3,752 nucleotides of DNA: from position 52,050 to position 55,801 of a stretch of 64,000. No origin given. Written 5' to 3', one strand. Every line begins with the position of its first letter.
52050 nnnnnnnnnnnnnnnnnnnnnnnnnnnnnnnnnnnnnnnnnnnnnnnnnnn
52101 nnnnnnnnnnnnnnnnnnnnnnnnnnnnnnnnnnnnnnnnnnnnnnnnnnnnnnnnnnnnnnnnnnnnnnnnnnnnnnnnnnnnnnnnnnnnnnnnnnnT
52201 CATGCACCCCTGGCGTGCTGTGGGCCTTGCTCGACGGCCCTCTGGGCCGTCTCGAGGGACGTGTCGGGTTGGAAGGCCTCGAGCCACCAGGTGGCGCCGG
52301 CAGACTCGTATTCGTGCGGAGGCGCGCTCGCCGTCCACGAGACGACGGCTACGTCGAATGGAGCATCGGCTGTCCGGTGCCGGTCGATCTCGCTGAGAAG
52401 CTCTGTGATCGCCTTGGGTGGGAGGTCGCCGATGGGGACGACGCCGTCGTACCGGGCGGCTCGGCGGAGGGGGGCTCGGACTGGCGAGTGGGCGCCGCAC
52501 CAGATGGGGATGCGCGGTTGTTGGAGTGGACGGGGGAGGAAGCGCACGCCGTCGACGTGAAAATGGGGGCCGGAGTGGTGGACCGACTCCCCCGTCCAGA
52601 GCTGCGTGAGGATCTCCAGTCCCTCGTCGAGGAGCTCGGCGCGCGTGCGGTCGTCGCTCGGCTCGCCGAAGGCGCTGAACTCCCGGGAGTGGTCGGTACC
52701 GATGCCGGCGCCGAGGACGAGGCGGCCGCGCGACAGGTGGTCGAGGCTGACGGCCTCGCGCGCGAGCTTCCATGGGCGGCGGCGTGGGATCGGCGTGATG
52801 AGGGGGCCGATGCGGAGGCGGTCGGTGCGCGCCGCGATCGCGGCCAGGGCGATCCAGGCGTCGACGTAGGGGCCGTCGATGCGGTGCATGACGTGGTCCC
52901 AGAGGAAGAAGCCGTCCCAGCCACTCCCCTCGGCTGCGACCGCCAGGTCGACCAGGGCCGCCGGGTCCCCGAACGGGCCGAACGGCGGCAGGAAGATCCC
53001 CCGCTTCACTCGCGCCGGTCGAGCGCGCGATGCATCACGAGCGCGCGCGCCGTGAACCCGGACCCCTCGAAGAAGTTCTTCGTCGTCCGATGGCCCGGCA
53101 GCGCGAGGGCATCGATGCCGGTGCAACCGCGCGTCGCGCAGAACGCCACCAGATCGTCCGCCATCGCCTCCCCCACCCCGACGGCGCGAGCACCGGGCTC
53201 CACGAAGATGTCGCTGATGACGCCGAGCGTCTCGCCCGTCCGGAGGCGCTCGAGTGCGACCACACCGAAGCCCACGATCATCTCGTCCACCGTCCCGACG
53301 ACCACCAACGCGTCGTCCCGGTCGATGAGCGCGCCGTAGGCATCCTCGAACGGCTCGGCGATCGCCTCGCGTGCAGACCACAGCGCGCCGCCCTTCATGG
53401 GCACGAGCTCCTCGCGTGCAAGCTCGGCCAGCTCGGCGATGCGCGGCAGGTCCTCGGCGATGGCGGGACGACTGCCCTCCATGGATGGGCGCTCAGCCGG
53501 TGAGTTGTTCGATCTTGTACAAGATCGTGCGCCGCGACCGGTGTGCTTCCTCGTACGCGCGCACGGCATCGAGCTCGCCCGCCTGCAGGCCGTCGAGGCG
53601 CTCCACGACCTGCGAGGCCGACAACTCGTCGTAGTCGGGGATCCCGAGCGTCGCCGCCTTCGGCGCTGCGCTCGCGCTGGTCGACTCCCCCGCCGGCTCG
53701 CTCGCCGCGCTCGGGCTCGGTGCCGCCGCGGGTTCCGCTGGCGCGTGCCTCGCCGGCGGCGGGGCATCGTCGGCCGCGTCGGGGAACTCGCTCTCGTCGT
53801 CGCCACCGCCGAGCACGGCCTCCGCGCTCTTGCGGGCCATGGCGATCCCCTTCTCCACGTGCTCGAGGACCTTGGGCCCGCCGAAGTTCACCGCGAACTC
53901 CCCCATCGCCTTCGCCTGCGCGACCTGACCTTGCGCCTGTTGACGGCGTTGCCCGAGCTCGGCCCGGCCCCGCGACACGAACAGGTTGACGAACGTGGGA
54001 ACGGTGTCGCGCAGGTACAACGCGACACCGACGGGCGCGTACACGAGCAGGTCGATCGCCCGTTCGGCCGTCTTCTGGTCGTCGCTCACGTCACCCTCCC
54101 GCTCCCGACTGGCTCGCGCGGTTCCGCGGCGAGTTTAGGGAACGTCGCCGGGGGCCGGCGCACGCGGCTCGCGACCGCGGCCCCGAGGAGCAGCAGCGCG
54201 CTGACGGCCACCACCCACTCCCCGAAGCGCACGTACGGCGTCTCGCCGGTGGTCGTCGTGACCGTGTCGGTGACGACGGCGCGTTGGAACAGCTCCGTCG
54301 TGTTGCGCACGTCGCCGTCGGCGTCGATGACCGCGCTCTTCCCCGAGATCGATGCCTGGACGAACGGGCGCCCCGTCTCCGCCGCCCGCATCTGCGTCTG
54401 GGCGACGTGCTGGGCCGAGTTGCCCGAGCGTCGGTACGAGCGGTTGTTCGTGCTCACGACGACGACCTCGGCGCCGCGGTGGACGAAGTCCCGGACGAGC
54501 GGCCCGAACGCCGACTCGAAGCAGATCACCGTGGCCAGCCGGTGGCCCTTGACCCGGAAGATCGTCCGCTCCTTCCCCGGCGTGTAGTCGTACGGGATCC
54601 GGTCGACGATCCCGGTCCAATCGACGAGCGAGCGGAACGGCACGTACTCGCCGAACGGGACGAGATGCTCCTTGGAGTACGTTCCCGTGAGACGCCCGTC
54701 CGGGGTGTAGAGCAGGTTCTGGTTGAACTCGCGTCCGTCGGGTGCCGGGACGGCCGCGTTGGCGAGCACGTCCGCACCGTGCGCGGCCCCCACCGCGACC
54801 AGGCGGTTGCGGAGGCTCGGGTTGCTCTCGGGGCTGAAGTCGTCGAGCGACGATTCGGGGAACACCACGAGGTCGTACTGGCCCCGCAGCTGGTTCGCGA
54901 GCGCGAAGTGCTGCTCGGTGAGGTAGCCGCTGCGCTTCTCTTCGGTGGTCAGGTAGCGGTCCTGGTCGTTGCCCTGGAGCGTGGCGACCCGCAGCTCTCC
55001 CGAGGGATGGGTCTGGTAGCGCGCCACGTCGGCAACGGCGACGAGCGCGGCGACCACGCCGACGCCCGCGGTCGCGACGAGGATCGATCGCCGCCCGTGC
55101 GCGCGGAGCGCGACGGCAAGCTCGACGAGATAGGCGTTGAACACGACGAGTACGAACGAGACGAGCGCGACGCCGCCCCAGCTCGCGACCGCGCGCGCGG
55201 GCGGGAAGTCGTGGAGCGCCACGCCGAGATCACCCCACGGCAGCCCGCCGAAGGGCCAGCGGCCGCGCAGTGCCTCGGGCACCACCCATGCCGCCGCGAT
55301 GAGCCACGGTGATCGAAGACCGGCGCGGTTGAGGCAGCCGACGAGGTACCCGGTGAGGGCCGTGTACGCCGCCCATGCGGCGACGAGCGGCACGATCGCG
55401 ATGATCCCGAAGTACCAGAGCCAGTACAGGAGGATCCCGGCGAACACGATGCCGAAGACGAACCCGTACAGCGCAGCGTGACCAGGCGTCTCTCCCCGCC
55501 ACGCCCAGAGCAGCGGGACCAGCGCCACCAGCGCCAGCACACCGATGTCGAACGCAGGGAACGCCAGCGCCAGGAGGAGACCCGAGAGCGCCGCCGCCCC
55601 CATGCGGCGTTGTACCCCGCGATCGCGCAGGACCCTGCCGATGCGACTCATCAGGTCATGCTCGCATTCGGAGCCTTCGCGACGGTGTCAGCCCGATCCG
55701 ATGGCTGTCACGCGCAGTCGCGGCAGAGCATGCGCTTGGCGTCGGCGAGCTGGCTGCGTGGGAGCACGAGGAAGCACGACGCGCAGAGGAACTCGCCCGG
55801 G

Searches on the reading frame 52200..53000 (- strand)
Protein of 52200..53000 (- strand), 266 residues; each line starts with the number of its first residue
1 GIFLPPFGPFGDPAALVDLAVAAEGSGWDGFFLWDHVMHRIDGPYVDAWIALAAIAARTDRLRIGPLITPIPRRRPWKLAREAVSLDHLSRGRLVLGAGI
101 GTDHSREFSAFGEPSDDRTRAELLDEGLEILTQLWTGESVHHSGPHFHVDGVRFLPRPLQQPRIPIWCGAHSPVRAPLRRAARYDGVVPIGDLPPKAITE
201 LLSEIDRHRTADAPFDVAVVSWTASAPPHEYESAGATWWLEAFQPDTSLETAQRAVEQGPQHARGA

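Call 54: search_protein_families(library=ncbifam, proteins=[window:52200-53000:-])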
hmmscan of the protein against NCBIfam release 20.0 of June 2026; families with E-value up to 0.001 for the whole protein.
window:52200-53000:- (266 aa): 30 families (the best 25 are shown)
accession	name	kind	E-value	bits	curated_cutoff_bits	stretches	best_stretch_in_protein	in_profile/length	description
TIGR03619.1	F420_Rv2161c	subfamily_domain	3.9e-42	144.5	166.9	1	18-222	2-217/247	TIGR03619 family F420-dependent LLM class oxidoreductase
TIGR03560.1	F420_Rv1855c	subfamily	4.4e-36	124.8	231.4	1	15-208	14-211/227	TIGR03560 family F420-dependent LLM class oxidoreductase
TIGR03557.1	F420_G6P_family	subfamily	6.1e-21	74.9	210.4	1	12-177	11-178/316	TIGR03557 family F420-dependent LLM class oxidoreductase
TIGR03621.1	F420_MSMEG_2516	subfamily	1.1e-19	70.8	213.15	1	14-190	14-175/295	TIGR03621 family F420-dependent LLM class oxidoreductase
TIGR03571.1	lucif_BA3436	subfamily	1.5e-19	70.4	303.9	1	17-166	34-184/304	TIGR03571 family LLM class oxidoreductase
NF002619.0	PRK02271.1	equivalog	1.7e-18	67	276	1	12-188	12-175/329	5,10-methylenetetrahydromethanopterin reductase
NF001939.1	PRK00719.1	subfamily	9.9e-17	60.8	510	1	19-207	32-210/373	alkanesulfonate monooxygenase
TIGR04027.1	LLM_KPN_01858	hypoth_equivalog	1.4e-16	60.4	412.9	1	21-146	27-149/326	putative FMN-dependent luciferase-like monooxygenase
TIGR03856.1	F420_MSMEG_2906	subfamily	3.9e-16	59.4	243.7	1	20-135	22-140/249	LLM class F420-dependent oxidoreductase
TIGR04020.1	seco_metab_LLM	subfamily_domain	6.8e-16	58.3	244.45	1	16-210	21-209/341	MupA/Atu3671 family FMN-dependent luciferase-like monooxygenase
TIGR03854.1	F420_MSMEG_3544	hypoth_equivalog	1.3e-15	57.5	295.6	1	14-185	13-175/290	TIGR03854 family LLM class F420-dependent oxidoreductase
TIGR03565.1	alk_sulf_monoox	equivalog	1.9e-15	56.7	518.2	1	19-207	32-210/346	FMNH2-dependent alkanesulfonate monooxygenase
TIGR03857.1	F420_MSMEG_2249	hypoth_equivalog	5e-15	55.6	218.4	1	11-229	11-218/329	TIGR03857 family LLM class F420-dependent oxidoreductase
TIGR03885.1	flavin_revert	hypoth_equivalog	4.1e-14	52.5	398.7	1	12-250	11-244/315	TIGR03885 family FMN-dependent LLM class oxidoreductase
TIGR04465.1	ArgArg_F420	equivalog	5.8e-14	51.9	470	1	15-178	61-224/364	F420-dependent hydroxymycolic acid dehydrogenase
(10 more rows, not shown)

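Call 73: find_homologous_proteins(query=window:52200-53000:-, max_evalue=1e-40)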
Query window:52200-53000:- (266 aa): 6277 proteins with E <= 1e-40 among 8000 candidates; the best 120 are listed.
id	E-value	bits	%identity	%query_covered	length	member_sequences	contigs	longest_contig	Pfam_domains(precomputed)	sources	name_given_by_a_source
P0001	4.9e-175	599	98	100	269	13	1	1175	PF00296.27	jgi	-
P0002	2.3e-151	521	87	98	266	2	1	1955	PF00296.27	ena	-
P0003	2.1e-150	518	85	98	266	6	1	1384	PF00296.27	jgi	-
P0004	6.8e-150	517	84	99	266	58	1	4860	PF00296.27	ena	-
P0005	5.1e-149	514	85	99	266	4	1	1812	PF00296.27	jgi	jgi:alkanesulfonate monooxygenase SsuD/methylene tetrahydromethanopterin reductase-like flavin-depen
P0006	5.1e-149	514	83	99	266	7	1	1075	PF00296.27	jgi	jgi:alkanesulfonate monooxygenase SsuD/methylene tetrahydromethanopterin reductase-like flavin-depen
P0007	6.2e-149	513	84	99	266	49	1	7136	PF00296.27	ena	-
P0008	1.2e-148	513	84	99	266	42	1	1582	PF00296.27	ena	-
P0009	1.3e-148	512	84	98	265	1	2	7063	PF00296.27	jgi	jgi:alkanesulfonate monooxygenase SsuD/methylene tetrahydromethanopterin reductase-like flavin-depen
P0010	3.2e-148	511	84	99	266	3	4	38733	PF00296.27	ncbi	-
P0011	2.2e-147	508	82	99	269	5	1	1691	PF00296.27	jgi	jgi:alkanesulfonate monooxygenase SsuD/methylene tetrahydromethanopterin reductase-like flavin-depen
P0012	6.5e-146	504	83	98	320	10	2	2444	PF00296.27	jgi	jgi:alkanesulfonate monooxygenase SsuD/methylene tetrahydromethanopterin reductase-like flavin-depen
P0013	4.7e-145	501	83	98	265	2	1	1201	PF00296.27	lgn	-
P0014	9.3e-145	500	82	98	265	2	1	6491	PF00296.27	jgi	jgi:alkanesulfonate monooxygenase SsuD/methylene tetrahydromethanopterin reductase-like flavin-depen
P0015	9.4e-145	500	81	98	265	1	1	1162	PF00296.27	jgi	jgi:alkanesulfonate monooxygenase SsuD/methylene tetrahydromethanopterin reductase-like flavin-depen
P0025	6.4e-138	477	79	98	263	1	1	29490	PF00296.27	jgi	-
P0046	1.2e-124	434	72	98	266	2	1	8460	PF00296.27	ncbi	-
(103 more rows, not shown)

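Call 74: find_encoding_contigs(protein=P0010, flank=10000, max_places=4)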
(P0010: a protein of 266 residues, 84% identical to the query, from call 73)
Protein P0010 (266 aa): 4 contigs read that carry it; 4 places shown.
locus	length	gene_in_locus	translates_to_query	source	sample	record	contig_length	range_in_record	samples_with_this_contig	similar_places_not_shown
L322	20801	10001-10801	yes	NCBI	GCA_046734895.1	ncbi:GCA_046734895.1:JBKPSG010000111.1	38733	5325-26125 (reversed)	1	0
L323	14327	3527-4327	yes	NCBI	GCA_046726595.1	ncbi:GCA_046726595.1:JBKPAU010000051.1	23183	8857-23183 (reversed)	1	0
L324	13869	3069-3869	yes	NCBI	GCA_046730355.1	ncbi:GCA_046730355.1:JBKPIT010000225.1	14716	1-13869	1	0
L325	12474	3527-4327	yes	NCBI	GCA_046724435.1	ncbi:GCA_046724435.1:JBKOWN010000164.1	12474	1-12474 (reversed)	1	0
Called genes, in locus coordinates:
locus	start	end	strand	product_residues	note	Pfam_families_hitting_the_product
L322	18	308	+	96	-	PF02416:TatA_B_E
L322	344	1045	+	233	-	PF00902:TatC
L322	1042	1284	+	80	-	-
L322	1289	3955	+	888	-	PF00270:DEAD, PF04851:ResIII, PF22527:DEXQc_Suv3, PF00271:Helicase_C (weak), PF26090:SH3_HelY, PF08148:DSHCT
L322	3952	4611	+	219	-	PF19279:YegS_C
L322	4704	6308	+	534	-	PF02511:Thy1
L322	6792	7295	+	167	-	-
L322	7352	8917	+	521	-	PF20154:LNT_N, PF00795:CN_hydrolase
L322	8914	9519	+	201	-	-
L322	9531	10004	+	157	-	PF00583:Acetyltransf_1, PF13508:Acetyltransf_7 (weak)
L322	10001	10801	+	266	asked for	PF00296:Bac_luciferase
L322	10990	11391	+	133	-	PF01042:Ribonuc_L-PSP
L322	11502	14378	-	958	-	PF02347:GDC-P, PF21478:GcvP2_C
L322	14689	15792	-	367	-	PF01571:GCV_T, PF08669:GCV_T_C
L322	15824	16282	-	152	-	-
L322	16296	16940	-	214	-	PF13411:MerR_1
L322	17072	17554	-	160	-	PF02577:BFN_dom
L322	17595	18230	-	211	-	PF00156:Pribosyltran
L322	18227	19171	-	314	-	PF00376:MerR, PF13411:MerR_1, PF28507:Rv1828_C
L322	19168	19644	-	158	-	PF12773:DZR (weak), PF13240:Zn_Ribbon_1 (weak), PF16697:Yop-YscD_cpl, PF00498:FHA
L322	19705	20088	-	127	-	PF01597:GCV_H, PF00364:Biotin_lipoyl (faint)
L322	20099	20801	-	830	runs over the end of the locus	PF00483:NTP_transferase, PF12804:NTP_transf_3, PF24894:Hexapep_GlmU (weak), PF25084:LbH_EIF2B, PF25087:GMPPB_C, PF02878:PGM_PMM_I, PF02879:PGM_PMM_II, PF02880:PGM_PMM_III (weak), +1 more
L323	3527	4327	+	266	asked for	PF00296:Bac_luciferase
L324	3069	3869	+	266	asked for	PF00296:Bac_luciferase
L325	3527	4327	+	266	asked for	PF00296:Bac_luciferase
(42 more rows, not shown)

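Call 75: find_encoding_contigs(protein=P0025, flank=10000, max_places=2)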
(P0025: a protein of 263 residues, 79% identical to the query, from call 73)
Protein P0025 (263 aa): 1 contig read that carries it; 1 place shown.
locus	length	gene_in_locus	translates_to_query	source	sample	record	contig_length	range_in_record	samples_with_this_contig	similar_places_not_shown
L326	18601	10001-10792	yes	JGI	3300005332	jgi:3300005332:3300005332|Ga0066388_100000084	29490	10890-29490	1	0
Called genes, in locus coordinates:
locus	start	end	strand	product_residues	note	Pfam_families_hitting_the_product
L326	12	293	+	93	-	PF02416:TatA_B_E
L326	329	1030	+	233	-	PF00902:TatC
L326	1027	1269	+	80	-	-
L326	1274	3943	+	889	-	PF00270:DEAD, PF04851:ResIII, PF22527:DEXQc_Suv3, PF00271:Helicase_C (weak), PF26090:SH3_HelY, PF08148:DSHCT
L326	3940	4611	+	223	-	PF19279:YegS_C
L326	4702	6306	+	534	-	PF02511:Thy1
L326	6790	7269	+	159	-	-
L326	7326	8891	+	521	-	PF20154:LNT_N, PF00795:CN_hydrolase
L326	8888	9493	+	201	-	-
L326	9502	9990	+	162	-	PF00583:Acetyltransf_1, PF13673:Acetyltransf_10 (weak), PF13508:Acetyltransf_7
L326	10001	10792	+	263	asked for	PF00296:Bac_luciferase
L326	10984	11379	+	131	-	PF01042:Ribonuc_L-PSP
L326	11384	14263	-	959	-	PF02347:GDC-P, PF21478:GcvP2_C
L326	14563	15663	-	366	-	PF01571:GCV_T, PF10396:TrmE_N (faint), PF08669:GCV_T_C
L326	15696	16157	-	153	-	-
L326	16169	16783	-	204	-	PF13411:MerR_1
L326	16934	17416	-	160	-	PF02577:BFN_dom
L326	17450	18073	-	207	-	PF00156:Pribosyltran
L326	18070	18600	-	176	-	?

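Call 76: find_encoding_contigs(protein=P0046, flank=10000, max_places=2)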
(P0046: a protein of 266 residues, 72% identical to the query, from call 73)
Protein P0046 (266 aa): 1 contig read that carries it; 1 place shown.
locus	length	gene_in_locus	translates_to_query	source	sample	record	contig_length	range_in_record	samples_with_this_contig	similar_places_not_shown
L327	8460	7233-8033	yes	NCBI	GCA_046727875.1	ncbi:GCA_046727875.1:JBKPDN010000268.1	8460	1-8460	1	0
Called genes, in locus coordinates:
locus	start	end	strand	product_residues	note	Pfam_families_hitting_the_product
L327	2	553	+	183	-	?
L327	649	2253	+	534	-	PF02511:Thy1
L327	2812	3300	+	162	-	-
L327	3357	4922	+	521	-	PF20154:LNT_N, PF00795:CN_hydrolase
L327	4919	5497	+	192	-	-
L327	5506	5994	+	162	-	PF00583:Acetyltransf_1, PF13673:Acetyltransf_10 (faint), PF13508:Acetyltransf_7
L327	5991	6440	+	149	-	PF00293:NUDIX, PF14815:NUDIX_4 (weak)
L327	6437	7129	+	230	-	PF13489:Methyltransf_23, PF08003:Methyltransf_9 (weak), PF01209:Ubie_methyltran, PF13649:Methyltransf_25, PF13847:Methyltransf_31, PF08241:Methyltransf_11, PF08242:Methyltransf_12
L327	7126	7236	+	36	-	-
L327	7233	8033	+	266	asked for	PF00296:Bac_luciferase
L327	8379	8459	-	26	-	?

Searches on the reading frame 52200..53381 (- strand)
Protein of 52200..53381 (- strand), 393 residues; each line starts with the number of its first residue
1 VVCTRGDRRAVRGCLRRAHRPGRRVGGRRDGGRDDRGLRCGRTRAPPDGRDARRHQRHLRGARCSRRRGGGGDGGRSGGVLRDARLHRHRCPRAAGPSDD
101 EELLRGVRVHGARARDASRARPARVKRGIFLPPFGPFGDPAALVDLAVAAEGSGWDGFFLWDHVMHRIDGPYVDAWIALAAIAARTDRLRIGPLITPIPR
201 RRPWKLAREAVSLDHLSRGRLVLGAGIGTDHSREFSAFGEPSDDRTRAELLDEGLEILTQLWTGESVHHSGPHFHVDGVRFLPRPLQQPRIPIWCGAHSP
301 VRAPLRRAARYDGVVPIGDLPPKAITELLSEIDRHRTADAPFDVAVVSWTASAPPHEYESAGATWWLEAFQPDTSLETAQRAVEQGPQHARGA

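Call 14: search_protein_families(library=pfam, proteins=[window:52200-53381:-])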
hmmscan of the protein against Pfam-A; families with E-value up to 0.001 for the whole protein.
window:52200-53381:- (393 aa): 1 family
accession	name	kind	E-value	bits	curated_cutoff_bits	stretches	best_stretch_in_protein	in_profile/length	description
PF00296.26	Bac_luciferase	-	2.4e-41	142.6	27.9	1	139-356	21-234/314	Luciferase-like monooxygenase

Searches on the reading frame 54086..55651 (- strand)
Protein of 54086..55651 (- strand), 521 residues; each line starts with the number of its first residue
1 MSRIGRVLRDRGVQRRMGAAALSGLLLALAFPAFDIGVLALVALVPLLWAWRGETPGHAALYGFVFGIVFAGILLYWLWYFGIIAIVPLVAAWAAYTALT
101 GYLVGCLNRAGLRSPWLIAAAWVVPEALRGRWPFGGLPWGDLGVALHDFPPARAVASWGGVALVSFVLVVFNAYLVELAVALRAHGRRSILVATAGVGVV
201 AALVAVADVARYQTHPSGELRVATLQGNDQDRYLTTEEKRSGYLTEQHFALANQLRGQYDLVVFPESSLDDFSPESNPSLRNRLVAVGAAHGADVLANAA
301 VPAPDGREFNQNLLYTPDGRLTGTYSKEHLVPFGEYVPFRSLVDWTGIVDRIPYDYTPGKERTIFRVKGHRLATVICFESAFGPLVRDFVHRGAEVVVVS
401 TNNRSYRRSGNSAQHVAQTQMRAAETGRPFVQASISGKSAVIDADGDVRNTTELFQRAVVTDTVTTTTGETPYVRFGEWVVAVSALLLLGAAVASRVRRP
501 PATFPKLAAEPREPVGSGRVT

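Call 14: search_protein_families(library=pfam, proteins=[window:54086-55651:-])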
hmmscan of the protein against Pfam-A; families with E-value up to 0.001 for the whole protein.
window:54086-55651:- (521 aa): 2 families
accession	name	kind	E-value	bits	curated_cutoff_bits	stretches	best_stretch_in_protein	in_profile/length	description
PF20154.4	LNT_N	-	6.8e-34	117.8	27.1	1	23-173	1-158/159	Apolipoprotein N-acyltransferase N-terminal domain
PF00795.27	CN_hydrolase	-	1e-13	51.6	23.2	1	255-471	29-254/256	Carbon-nitrogen hydrolase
